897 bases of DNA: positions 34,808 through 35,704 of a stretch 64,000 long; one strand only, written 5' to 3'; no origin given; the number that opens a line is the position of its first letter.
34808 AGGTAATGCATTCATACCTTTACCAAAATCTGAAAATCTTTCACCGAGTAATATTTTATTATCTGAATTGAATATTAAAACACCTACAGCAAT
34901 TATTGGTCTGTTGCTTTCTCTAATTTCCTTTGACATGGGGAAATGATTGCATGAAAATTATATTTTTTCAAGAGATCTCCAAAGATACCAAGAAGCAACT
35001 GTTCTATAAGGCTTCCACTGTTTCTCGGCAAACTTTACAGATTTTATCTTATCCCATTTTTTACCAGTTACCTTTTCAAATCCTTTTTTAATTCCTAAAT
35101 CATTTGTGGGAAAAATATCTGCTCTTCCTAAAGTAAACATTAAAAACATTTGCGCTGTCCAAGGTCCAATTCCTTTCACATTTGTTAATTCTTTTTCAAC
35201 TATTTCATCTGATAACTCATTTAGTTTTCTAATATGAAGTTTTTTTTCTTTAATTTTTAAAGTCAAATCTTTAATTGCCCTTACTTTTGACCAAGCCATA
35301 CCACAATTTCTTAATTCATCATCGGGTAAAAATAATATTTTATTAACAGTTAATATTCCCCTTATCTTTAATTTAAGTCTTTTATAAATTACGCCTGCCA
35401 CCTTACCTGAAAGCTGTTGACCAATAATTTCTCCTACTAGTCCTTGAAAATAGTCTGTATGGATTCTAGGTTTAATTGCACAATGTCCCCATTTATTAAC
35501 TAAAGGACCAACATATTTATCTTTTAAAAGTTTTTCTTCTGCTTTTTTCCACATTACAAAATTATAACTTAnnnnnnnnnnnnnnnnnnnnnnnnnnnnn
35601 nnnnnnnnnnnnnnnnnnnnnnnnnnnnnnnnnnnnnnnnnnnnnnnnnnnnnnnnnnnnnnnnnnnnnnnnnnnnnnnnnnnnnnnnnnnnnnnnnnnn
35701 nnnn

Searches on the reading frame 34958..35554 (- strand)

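Call 9: search_protein_families(library=pfam, proteins=[window:34958-35554:-], max_evalue=0.001)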
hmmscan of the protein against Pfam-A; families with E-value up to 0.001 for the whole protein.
window:34958-35554:- (198 aa): 1 family
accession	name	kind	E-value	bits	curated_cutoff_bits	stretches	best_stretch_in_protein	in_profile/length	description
PF00730.31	HhH-GPD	-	7.7e-11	42.7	26.2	1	40-181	1-107/108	HhH-GPD superfamily base excision DNA repair protein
